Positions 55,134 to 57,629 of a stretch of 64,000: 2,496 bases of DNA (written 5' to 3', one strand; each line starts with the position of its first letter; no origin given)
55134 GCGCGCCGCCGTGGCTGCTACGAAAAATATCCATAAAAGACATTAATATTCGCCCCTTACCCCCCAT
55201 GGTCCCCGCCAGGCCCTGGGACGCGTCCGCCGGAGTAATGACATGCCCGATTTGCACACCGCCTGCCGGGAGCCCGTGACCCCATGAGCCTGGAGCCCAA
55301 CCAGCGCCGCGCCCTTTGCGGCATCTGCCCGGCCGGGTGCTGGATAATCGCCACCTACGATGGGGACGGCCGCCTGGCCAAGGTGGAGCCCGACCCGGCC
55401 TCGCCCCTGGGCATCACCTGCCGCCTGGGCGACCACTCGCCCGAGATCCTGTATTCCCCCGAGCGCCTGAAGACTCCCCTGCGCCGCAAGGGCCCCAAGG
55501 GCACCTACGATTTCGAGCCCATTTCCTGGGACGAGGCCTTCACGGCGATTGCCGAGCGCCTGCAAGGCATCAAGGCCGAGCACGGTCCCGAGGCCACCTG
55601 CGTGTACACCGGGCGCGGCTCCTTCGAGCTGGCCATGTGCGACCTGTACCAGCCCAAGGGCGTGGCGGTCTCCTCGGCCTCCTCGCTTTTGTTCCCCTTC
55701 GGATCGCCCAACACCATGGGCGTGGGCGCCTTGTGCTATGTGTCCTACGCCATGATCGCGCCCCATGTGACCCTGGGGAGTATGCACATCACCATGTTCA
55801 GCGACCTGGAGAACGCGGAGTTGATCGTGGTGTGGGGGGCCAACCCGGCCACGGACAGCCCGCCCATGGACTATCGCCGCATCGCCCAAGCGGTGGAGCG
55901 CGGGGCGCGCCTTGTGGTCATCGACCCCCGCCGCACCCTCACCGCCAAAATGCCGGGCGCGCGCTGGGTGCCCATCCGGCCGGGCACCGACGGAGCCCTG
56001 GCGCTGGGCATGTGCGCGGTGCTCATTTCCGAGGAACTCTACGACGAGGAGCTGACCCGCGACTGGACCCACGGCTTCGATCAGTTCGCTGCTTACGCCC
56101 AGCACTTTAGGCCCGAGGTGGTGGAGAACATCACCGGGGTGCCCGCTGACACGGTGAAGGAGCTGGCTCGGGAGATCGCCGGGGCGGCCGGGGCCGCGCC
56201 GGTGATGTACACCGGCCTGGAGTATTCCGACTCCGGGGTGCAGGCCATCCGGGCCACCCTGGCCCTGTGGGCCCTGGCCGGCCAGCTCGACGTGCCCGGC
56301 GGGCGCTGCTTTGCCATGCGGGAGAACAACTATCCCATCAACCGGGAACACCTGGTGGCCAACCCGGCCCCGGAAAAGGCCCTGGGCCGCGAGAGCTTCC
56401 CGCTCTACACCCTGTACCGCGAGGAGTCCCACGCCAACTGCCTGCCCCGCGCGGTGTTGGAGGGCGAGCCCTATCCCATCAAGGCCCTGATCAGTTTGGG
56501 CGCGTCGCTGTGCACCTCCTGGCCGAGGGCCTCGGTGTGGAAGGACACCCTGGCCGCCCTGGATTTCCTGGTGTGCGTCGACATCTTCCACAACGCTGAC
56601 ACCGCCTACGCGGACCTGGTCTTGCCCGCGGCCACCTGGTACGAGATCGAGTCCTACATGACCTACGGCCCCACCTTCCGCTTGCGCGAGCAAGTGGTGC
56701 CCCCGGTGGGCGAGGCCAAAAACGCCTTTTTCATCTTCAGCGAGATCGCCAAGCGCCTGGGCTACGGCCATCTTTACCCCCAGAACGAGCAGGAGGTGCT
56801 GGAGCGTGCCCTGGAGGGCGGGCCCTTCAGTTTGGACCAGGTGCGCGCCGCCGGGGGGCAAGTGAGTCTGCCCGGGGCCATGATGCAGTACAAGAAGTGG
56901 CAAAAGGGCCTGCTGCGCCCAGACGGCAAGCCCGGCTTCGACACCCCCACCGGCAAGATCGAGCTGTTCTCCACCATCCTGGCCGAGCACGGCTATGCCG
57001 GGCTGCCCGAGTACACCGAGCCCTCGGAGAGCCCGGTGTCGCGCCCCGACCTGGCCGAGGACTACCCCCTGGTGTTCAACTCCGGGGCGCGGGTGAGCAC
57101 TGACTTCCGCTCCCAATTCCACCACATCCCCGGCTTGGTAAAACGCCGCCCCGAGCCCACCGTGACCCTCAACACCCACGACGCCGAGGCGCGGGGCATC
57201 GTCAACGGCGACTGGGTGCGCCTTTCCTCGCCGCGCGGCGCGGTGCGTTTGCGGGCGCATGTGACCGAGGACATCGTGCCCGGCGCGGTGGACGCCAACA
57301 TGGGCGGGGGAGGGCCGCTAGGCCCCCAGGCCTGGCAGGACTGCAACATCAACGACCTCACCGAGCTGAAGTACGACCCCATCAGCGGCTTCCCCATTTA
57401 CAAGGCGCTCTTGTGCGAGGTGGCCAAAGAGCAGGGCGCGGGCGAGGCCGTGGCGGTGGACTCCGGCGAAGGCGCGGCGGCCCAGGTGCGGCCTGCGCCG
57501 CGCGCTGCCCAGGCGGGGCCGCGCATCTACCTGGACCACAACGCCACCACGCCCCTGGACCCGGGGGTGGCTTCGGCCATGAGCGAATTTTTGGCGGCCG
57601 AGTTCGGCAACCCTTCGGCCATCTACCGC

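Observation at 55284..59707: Molybdopterin oxidoreductase fused to a NifS-type cysteine desulfurase, followed by an EgtD methyltransferase: an anaerobic metallopterin-dependent ergothioneine pathway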

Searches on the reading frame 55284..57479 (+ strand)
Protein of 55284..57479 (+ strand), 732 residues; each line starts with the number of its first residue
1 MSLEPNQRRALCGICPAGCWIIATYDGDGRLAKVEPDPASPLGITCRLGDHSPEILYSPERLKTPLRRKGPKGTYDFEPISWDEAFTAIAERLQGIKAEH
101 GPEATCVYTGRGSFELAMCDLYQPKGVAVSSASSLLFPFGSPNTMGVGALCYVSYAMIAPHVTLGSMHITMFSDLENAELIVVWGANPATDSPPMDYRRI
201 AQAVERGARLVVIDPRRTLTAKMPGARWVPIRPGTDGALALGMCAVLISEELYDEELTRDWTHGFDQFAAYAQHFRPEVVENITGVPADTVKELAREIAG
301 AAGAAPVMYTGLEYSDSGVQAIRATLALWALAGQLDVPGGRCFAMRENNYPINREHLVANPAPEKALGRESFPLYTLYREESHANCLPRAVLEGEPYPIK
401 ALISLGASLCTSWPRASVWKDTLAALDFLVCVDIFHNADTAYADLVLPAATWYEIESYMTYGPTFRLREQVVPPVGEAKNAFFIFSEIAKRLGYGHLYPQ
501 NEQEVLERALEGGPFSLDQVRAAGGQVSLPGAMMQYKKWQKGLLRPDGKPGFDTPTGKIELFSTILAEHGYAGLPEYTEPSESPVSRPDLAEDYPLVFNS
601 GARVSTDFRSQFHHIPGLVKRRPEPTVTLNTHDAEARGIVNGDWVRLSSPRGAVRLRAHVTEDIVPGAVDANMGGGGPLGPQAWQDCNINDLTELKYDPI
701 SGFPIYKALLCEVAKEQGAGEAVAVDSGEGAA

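Call 22: search_solved_structures(query=window:55284-57479:+, max_evalue=1e-10, show_alignments=2)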
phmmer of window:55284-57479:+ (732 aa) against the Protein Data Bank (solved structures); distinct sequences matched with E-value up to 1e-10: 52.
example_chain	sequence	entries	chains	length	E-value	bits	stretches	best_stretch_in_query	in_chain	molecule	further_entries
2e7z_A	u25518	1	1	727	6.2e-71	242.7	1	8-656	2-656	Acetylene hydratase Ahy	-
2vpw_A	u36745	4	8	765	6.2e-61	209.7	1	11-702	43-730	THIOSULFATE REDUCTASE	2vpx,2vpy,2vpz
7bkb_D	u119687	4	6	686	5.9e-53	183.3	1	11-708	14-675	Formate dehydrogenase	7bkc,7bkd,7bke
7qv7_S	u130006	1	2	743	1.7e-51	178.4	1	10-715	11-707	Hydrogen dependent carbon dioxide reductase subunit FdhF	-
1aa6_A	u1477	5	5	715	2.8e-48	167.8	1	11-724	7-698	FORMATE DEHYDROGENASE H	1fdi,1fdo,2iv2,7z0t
7l5i_A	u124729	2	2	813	2e-44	155.1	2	24-341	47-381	Trimethylamine-N-oxide reductase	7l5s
9t1s_L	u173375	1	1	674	5.2e-42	147.1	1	10-505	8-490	formate dehydrogenase (coenzyme F420)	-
2jio_A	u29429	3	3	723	1.5e-40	142.3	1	9-345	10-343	PERIPLASMIC NITRATE REDUCTASE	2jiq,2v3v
9wxb_B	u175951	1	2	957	5.9e-40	140.3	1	10-504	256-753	Formate dehydrogenase alpha subunit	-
2jim_A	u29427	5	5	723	6.6e-40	140.1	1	9-345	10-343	PERIPLASMIC NITRATE REDUCTASE | PROTEIN (PERIPLASMIC NITRATE REDUCTASE)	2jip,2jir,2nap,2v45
1eu1_A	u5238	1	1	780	1.1e-39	139.5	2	54-341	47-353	DIMETHYL SULFOXIDE REDUCTASE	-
6tg9_A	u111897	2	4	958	9.4e-39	136.3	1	10-504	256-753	Formate dehydrogenase subunit alpha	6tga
1dmr_A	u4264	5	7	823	1.7e-38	135.4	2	56-341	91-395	DMSO REDUCTASE | Dimethyl sulfoxide/trimethylamine N-oxide reductase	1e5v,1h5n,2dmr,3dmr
1e60_A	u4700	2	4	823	2e-38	135.3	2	56-341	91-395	Dimethyl sulfoxide/trimethylamine N-oxide reductase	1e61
1e18_A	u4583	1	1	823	2.9e-38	134.7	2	56-341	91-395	DMSO REDUCTASE.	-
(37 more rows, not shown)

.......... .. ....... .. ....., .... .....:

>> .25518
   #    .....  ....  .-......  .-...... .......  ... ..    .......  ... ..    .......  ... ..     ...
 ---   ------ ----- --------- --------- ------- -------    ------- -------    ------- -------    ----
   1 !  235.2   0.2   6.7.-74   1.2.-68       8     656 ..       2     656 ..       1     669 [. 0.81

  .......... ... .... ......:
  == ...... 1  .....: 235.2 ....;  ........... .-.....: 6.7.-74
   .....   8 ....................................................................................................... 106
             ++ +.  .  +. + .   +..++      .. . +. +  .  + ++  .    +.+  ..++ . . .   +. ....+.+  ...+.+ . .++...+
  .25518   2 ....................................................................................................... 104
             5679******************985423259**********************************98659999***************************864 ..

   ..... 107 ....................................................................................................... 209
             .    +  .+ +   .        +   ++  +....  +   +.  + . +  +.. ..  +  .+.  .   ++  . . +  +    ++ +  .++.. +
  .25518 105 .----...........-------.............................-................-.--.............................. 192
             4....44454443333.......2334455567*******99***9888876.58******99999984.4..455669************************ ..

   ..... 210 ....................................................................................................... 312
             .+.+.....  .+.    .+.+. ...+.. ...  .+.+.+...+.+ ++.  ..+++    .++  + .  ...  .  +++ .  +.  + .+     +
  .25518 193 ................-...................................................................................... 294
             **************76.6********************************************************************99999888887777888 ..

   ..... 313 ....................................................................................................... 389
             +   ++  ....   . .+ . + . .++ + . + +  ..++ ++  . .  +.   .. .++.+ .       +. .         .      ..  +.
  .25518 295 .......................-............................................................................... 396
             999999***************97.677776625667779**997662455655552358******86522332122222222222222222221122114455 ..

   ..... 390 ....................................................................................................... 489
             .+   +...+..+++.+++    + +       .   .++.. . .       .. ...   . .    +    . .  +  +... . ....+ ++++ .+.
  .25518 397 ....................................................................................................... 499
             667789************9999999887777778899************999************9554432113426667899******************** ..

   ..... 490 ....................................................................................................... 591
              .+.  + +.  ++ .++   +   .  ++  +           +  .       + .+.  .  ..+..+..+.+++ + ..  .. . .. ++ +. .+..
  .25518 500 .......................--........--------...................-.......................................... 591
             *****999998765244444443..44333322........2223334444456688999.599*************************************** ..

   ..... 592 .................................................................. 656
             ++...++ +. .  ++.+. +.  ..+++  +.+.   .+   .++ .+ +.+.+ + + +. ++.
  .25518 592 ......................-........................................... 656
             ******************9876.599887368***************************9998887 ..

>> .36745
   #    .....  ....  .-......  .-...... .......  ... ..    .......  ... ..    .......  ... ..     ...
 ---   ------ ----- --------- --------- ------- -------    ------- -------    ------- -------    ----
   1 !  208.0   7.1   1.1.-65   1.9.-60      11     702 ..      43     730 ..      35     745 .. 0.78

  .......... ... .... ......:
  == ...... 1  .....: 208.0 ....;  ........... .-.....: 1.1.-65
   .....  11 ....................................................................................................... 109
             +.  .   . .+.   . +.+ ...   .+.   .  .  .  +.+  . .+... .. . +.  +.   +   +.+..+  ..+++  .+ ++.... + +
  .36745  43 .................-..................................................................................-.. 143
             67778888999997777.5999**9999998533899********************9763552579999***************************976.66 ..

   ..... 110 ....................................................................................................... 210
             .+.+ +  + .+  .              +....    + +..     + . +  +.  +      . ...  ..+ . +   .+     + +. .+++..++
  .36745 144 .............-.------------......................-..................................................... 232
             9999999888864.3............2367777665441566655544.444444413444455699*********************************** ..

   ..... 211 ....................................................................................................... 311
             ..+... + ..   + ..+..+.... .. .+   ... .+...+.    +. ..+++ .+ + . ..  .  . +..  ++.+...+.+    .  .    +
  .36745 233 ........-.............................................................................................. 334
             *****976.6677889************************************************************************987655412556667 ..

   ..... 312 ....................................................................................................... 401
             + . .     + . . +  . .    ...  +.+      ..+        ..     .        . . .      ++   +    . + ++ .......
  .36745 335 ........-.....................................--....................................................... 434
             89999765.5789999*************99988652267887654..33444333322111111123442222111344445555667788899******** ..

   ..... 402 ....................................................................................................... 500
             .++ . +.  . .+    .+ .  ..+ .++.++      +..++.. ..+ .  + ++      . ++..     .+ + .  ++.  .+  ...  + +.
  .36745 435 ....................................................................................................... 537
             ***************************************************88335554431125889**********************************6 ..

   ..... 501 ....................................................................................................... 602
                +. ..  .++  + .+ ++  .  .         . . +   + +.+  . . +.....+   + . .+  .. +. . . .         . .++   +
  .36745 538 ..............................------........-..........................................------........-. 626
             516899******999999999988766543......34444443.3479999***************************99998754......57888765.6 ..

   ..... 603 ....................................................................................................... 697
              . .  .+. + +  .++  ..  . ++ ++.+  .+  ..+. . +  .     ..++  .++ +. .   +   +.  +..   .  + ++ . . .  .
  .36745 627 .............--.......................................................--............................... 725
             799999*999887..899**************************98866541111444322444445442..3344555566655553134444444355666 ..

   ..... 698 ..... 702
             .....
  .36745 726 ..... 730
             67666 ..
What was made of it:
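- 55284..57428 (+): N-terminal bis-MGD (Mo/W) module, residues 1 to ~715, acetylene-hydratase-like. The best PDB sequence hit is 2e7z at E 6.2e-71 (call 22).
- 55317..55421 (+): [4Fe-4S] ligands Cys12, Cys15, Cys19 (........) and Cys46. Pro16 replaces the catalytic Asp13 of acetylene hydratase. The acetylene hydratase alignment shows C-D there against C-P in MES (call 22).
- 55605..55685 (+): MES-signature segment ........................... (residues 108-134), including the invariant Cys119-Asp120. The segment lies partly in an insertion relative to acetylene hydratase (call 22).
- Acetylene hydratase and PhsA/Psr are the best solved relatives of the N-module (call 22). The acetylene hydratase catalytic Asp13 is Pro16 here (call 22).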

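Call 51: search_protein_representatives(protein=window:55284-57440:+)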
Query: 719 residues. Proteins with E-value up to 0.001 (for the whole library): 17909; up to 1e-10: 7733; up to 1e-30: 1943. The best 150 are listed.
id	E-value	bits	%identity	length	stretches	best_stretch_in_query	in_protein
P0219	0.0e+00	1125.9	67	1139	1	5-716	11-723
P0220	6.7e-241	817.9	49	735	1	7-717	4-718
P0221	1.4e-236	803.7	52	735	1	10-714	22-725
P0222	2.0e-225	766.8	61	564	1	7-546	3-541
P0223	1.4e-187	641.7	54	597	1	157-714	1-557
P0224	3.7e-182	623.7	60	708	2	145-490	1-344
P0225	4.6e-179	613.5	43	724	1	8-716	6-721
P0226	1.1e-177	608.9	50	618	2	10-459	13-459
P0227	1.1e-167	575.9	45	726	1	11-718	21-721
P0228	6.1e-150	517.2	38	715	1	8-713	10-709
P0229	3.6e-146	504.8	57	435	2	307-621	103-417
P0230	3.8e-144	498.1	41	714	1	28-715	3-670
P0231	5.3e-140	484.3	40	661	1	68-716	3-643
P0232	1.7e-135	469.5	59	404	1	6-390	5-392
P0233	1.3e-131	456.7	69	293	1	280-566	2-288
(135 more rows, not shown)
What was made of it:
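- Unfused 735-aa proteins follow at 49-52% identity (call 51).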

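Call 56: find_encoding_contigs(protein=P0220, flank=6000, max_places=4)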
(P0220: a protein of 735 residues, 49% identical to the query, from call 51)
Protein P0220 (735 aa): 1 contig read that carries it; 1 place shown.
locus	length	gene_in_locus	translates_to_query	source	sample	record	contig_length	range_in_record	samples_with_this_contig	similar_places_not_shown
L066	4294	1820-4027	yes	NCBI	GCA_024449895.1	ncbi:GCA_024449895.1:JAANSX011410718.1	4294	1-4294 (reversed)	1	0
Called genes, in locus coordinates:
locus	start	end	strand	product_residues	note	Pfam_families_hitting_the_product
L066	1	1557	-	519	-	?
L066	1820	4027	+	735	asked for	PF00384:Molybdopterin, PF01568:Molydop_binding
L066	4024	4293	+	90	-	?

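Call 58: find_encoding_contigs(protein=P0221, flank=6000, max_places=4)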
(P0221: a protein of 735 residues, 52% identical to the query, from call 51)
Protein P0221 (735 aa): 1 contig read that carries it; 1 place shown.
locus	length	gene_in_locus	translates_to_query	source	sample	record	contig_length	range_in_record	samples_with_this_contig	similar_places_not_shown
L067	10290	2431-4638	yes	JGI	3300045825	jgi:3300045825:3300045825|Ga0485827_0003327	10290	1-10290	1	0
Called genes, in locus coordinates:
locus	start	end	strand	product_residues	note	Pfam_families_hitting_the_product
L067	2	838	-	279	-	?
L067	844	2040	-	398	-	PF02771:Acyl-CoA_dh_N, PF02770:Acyl-CoA_dh_M, PF00441:Acyl-CoA_dh_1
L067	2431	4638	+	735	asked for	PF04879:Molybdop_Fe4S4 (weak), PF00384:Molybdopterin, PF01568:Molydop_binding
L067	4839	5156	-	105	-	PF11746:DUF3303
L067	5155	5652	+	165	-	PF07883:Cupin_2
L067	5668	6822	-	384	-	PF00465:Fe-ADH, PF13685:Fe-ADH_2, PF25137:ADH_Fe_C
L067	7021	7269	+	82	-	PF00563:EAL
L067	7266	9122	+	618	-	PF00664:ABC_membrane, PF00005:ABC_tran, PF02463:SMC_N (faint)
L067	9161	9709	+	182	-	PF04542:Sigma70_r2, PF08281:Sigma70_r4_2, PF04545:Sigma70_r4 (weak)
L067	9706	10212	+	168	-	-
